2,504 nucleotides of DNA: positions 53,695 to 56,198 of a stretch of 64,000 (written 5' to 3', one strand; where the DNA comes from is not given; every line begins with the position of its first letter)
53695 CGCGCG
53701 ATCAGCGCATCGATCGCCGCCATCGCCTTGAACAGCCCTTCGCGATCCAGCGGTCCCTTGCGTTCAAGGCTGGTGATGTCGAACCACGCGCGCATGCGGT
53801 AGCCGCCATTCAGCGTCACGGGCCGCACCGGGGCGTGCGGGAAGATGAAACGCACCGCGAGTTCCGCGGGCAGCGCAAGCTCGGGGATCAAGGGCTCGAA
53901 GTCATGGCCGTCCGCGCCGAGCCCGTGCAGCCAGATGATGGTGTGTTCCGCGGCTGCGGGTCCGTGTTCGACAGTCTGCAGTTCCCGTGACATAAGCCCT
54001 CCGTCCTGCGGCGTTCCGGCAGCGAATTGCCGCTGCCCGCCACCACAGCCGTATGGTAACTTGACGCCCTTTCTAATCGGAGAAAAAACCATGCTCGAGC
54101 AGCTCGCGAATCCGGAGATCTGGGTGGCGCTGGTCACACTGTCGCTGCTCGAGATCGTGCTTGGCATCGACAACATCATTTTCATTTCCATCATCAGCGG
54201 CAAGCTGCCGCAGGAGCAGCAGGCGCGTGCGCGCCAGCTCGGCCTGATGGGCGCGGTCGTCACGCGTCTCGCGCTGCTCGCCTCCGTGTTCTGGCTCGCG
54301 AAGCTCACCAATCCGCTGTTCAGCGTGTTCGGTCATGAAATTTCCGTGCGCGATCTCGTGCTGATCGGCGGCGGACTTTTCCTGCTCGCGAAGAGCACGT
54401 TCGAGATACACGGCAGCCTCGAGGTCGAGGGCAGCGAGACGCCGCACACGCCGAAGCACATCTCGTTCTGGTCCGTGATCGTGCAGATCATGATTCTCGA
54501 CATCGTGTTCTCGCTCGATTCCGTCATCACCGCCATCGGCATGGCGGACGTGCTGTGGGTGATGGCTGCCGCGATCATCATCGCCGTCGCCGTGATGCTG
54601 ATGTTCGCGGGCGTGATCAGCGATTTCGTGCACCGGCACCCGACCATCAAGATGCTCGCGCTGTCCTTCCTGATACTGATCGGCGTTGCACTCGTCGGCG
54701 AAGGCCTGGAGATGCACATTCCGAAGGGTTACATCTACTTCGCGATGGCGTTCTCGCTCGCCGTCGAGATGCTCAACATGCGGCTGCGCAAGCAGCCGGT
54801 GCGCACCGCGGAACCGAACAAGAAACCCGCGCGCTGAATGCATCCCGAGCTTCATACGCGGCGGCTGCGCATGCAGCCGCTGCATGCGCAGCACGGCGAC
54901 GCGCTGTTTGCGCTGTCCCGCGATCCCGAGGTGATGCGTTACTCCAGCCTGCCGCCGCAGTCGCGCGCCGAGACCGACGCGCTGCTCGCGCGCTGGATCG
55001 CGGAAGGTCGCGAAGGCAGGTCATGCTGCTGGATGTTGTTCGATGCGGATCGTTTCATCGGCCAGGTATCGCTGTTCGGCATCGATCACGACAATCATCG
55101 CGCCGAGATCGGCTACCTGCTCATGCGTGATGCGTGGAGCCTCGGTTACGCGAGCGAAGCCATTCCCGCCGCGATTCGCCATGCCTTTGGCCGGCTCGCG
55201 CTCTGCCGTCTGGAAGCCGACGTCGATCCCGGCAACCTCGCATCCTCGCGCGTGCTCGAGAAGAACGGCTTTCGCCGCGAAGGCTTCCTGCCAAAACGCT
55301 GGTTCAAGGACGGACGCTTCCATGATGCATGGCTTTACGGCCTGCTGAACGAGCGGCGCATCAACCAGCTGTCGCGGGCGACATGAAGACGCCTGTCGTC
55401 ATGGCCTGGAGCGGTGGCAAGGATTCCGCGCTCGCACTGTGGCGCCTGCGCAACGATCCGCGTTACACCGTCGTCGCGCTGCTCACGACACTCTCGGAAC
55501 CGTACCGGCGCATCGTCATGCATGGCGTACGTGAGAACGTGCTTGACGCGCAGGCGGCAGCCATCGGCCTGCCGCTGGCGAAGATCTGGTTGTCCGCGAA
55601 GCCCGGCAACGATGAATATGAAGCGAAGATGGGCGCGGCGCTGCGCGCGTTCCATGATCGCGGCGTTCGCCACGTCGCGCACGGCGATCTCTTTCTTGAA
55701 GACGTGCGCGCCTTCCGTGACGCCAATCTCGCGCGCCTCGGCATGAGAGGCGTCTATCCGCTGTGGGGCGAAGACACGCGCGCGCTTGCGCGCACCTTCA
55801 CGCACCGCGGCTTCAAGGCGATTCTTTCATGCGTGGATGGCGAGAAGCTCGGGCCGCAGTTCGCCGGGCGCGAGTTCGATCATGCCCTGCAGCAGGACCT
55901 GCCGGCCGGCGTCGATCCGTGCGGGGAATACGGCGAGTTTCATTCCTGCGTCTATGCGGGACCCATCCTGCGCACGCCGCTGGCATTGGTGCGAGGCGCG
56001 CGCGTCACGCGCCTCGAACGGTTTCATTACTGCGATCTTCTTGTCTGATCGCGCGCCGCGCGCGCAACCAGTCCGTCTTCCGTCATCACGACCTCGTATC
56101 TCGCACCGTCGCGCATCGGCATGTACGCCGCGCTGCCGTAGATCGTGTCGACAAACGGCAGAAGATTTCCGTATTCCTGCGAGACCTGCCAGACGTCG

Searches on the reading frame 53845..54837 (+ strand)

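Call 27: search_protein_families(library=pfam, proteins=[window:53845-54837:+], max_evalue=0.00001)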
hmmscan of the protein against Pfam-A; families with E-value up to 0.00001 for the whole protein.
window:53845-54837:+ (330 aa): 1 family
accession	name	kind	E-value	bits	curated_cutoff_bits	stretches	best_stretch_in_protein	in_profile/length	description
PF03741.22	TerC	-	5.8e-47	160.2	27.8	1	98-284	2-175/178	Integral membrane protein TerC family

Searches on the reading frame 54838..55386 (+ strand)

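Call 27: search_protein_families(library=pfam, proteins=[window:54838-55386:+], max_evalue=0.00001)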
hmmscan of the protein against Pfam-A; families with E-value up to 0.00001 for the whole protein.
window:54838-55386:+ (182 aa): 3 families
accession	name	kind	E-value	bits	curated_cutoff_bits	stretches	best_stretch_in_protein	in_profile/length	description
PF13302.13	Acetyltransf_3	-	7e-34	117.9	25.4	1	9-146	1-138/138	Acetyltransferase (GNAT) domain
PF00583.31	Acetyltransf_1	-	4.8e-12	46.6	20.7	1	44-145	15-116/116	Acetyltransferase (GNAT) family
PF13420.13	Acetyltransf_4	-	3.5e-07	30.8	24.3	1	41-164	28-153/155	Acetyltransferase (GNAT) domain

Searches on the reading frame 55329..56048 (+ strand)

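Call 27: search_protein_families(library=pfam, proteins=[window:55329-56048:+], max_evalue=0.00001)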
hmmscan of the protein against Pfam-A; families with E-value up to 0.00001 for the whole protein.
window:55329-56048:+ (239 aa): 1 family
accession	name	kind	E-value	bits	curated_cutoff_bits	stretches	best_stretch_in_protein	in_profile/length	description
PF01902.24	Diphthami_syn_2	-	2.4e-28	99.6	23.2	1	23-234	3-211/219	Diphthamide synthase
